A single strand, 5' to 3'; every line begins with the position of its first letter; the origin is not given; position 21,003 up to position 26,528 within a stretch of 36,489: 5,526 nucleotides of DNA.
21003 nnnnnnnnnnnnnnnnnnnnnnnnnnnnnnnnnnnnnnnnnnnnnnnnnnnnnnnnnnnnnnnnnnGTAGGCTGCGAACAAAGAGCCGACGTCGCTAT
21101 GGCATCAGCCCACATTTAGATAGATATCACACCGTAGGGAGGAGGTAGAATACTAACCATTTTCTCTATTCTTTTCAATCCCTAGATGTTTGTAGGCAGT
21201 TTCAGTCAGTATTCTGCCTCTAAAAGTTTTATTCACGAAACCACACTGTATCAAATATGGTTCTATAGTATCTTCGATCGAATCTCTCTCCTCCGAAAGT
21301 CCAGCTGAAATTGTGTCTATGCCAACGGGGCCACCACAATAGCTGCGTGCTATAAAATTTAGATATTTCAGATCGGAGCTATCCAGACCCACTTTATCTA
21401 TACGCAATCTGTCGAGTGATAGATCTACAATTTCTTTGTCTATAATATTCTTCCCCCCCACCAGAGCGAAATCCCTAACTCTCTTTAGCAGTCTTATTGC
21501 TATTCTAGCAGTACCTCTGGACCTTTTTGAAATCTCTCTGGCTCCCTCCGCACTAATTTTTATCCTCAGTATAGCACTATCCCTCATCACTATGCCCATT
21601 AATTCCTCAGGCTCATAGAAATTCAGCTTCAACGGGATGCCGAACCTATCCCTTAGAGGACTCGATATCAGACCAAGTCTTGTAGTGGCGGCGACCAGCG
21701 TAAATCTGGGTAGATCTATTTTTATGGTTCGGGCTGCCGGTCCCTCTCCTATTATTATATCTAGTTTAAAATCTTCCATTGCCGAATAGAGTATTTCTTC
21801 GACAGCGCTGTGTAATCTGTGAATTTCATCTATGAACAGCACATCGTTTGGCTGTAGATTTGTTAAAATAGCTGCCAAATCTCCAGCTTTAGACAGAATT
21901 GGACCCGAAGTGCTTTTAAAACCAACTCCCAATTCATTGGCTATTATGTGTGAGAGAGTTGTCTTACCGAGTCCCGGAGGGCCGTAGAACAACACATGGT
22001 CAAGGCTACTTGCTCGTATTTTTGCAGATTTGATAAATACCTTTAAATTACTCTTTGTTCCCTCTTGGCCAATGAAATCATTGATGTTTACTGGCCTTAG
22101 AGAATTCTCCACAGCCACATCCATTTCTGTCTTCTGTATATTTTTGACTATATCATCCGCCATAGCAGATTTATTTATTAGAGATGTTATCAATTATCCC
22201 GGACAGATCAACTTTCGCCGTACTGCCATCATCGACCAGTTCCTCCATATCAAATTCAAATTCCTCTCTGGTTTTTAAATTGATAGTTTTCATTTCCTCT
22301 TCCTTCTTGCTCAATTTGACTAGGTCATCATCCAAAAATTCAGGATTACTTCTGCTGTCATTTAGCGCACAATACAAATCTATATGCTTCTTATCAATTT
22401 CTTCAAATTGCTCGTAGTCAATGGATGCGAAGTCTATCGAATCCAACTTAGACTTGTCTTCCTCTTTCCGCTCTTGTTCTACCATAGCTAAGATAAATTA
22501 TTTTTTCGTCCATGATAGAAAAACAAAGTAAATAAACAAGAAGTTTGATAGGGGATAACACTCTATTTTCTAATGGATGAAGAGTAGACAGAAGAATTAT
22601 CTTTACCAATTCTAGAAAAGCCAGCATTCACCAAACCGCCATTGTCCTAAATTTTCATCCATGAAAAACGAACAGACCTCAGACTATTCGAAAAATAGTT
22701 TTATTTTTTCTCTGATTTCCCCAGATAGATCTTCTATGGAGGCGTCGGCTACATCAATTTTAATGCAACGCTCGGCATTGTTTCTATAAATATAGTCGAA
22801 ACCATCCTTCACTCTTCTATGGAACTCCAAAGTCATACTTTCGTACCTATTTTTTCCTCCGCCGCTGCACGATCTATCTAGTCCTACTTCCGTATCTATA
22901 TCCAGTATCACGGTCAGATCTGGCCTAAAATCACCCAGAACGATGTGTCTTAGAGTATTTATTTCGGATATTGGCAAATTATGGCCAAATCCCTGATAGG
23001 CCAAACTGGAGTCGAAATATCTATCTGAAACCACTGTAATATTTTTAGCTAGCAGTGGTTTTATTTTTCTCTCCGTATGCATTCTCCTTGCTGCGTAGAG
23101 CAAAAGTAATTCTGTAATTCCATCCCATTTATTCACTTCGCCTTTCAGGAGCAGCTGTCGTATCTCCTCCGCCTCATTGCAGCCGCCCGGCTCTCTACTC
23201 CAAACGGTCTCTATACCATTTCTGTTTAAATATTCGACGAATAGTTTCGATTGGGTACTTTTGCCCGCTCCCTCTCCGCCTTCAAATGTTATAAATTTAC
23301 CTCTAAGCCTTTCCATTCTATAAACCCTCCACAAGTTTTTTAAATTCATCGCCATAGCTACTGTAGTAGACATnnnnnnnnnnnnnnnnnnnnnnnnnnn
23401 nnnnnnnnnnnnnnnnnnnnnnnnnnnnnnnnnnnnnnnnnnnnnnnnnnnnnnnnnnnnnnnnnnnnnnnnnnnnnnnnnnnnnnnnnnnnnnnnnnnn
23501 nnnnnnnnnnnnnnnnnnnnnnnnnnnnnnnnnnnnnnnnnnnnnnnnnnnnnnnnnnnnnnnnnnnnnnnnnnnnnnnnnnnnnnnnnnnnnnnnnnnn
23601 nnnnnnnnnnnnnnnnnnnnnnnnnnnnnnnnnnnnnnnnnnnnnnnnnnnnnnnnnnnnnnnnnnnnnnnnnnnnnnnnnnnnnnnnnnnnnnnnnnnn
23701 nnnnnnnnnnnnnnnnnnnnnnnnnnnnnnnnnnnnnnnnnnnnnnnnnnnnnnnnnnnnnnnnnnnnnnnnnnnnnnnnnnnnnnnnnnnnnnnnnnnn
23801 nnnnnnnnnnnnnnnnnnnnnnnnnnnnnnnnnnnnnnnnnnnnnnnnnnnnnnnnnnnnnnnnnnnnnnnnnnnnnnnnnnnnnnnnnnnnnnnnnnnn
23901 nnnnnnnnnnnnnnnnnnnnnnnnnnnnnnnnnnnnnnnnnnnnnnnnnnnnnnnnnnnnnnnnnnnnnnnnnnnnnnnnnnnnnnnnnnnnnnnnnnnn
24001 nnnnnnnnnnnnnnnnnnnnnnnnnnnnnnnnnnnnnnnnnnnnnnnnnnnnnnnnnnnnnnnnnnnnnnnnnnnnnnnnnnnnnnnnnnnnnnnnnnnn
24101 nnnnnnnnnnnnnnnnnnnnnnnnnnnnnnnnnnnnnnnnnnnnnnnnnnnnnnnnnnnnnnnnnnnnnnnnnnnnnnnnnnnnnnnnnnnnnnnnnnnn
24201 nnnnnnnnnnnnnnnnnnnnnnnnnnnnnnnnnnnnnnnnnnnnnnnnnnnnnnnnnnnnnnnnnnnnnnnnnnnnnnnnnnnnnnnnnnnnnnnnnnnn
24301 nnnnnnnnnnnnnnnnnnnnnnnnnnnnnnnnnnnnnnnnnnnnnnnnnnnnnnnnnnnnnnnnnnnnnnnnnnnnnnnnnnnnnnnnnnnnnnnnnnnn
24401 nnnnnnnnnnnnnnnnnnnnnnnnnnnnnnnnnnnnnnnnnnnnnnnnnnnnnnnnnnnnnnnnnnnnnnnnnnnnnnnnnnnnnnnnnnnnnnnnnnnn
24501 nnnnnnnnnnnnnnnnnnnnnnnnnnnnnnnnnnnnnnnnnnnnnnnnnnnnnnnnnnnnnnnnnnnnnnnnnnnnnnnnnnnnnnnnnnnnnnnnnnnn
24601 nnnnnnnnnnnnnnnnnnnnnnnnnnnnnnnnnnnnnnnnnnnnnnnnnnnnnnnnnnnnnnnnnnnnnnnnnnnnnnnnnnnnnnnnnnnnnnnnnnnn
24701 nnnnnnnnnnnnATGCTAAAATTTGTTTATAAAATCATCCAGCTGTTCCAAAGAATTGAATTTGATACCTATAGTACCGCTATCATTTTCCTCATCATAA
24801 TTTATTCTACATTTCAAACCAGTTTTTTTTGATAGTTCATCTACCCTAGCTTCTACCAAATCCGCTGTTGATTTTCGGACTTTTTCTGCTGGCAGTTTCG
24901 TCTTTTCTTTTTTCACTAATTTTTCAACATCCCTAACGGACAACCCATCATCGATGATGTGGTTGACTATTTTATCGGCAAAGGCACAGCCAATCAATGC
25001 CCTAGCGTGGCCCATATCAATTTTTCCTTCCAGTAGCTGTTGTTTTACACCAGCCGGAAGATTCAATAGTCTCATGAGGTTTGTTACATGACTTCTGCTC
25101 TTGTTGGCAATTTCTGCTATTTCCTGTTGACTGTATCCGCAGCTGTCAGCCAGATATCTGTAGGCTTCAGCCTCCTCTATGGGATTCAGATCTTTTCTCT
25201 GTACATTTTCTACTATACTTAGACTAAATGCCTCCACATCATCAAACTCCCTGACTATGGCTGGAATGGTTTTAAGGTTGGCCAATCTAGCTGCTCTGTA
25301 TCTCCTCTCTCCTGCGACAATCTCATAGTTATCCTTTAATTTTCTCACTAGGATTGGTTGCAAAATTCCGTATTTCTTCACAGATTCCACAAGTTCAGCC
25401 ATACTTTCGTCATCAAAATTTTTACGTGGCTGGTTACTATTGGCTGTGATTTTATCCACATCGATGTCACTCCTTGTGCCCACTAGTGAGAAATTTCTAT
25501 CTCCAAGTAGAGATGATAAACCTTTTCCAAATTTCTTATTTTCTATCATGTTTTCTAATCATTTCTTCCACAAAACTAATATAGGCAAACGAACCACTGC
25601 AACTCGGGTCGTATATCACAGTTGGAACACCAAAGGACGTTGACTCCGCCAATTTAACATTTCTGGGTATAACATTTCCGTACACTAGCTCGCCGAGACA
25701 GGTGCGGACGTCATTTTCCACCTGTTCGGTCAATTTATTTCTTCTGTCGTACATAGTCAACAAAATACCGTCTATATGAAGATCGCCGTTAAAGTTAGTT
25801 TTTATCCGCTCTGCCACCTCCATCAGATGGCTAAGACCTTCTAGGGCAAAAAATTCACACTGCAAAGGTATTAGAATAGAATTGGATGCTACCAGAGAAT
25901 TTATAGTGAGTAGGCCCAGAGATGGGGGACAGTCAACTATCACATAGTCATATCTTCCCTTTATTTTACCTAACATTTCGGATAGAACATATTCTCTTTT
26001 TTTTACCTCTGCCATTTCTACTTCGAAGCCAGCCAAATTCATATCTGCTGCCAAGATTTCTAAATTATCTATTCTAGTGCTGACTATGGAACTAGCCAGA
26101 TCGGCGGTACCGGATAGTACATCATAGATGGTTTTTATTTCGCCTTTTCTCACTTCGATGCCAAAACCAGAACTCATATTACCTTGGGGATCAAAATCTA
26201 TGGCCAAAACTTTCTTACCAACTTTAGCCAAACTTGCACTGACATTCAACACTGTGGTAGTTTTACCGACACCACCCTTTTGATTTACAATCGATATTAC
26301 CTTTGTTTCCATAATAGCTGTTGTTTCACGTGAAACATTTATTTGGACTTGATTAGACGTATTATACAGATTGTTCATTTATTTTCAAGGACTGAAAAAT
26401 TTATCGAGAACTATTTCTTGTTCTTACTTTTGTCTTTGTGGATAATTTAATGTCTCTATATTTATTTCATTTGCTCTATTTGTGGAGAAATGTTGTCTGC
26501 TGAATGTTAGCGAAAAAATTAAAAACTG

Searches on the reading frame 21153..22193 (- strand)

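Call 47: search_protein_families(library=pfam, proteins=[window:21153-22193:-], max_evalue=0.00001)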
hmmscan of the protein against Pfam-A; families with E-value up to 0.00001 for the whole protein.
window:21153-22193:- (346 aa): 5 families
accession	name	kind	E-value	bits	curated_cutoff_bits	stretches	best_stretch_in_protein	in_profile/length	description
PF05496.18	RuvB_N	-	1e-77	259.8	27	1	32-190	1-159/159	Holliday junction DNA helicase RuvB P-loop domain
PF17864.7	AAA_lid_4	-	6.9e-26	90.3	27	1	193-266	1-74/74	RuvB AAA lid domain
PF05491.19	RuvB_C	-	3.3e-25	88.3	24.7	1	268-337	2-71/72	RuvB C-terminal winged helix domain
PF00004.35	AAA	-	3.5e-21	76.5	21.2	1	67-187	1-126/131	ATPase family associated with various cellular activities (AAA)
PF07728.20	AAA_5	-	1.4e-08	35.3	22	1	66-184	1-139/139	AAA domain (dynein-related subfamily)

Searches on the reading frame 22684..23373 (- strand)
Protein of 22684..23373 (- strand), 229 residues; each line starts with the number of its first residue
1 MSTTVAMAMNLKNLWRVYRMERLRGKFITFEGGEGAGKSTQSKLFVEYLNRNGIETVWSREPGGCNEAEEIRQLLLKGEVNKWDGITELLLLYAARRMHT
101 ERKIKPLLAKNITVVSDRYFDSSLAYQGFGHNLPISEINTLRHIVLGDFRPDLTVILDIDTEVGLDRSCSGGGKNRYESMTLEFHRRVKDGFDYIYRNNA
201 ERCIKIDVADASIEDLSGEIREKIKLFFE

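Call 47: search_protein_families(library=pfam, proteins=[window:22684-23373:-], max_evalue=0.00001)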
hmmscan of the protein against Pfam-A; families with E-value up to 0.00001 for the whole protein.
window:22684-23373:- (229 aa): 1 family
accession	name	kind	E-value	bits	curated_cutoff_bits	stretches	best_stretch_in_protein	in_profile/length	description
PF02223.23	Thymidylate_kin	-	9e-43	146.6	27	1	30-220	1-185/185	Thymidylate kinase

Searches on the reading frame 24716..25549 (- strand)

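Call 47: search_protein_families(library=pfam, proteins=[window:24716-25549:-], max_evalue=0.00001)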
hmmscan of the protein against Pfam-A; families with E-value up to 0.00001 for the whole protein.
window:24716-25549:- (277 aa): 3 families
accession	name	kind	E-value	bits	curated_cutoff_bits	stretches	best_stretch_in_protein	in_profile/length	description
PF02195.25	ParB_N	-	4.5e-35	120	26.3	1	28-117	5-95/95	ParB N-terminal domain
PF17762.8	HTH_ParB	-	2.4e-31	108.3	22.6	1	119-216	1-101/102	ParB HTH domain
PF23552.2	ParB_C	-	1.3e-06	28.2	23.8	1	235-277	8-49/50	ParB dimerisation domain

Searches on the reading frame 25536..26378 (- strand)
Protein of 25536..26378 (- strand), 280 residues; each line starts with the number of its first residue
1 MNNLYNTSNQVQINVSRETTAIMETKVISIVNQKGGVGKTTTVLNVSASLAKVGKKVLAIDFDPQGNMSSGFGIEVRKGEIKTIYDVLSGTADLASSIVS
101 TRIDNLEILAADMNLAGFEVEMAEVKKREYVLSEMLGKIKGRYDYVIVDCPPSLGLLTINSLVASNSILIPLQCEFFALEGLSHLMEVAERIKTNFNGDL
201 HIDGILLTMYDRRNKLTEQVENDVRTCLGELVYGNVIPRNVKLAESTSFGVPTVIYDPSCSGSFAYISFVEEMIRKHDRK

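Call 47: search_protein_families(library=pfam, proteins=[window:25536-26378:-], max_evalue=0.00001)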
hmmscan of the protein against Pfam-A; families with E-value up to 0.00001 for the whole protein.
window:25536-26378:- (280 aa): 7 families
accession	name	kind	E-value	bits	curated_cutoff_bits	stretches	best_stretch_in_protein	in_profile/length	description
PF13614.12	AAA_31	-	1.2e-63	214.7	27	1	25-202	1-177/177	AAA domain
PF01656.29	CbiA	-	5.5e-27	94.7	25.4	1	28-251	1-123/125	CobQ/CobB/MinD/ParA nucleotide binding domain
PF09140.17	MipZ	-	4.7e-10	39.7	20.7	1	27-185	2-142/262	ATPase MipZ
PF02374.21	ArsA_ATPase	-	6.1e-10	39.2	24.3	1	30-227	5-208/305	Anion-transporting ATPase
PF10609.15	ParA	-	6.1e-09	36.1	27.1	1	26-167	4-138/246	NUBPL iron-transfer P-loop NTPase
PF06564.18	CBP_BcsQ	-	9.7e-08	32.2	21.3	1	28-166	4-139/234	Cellulose biosynthesis protein BcsQ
PF00142.24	Fer4_NifH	-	3.7e-07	30.3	25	1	32-67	6-41/271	4Fe-4S iron sulfur cluster binding proteins, NifH/frxC family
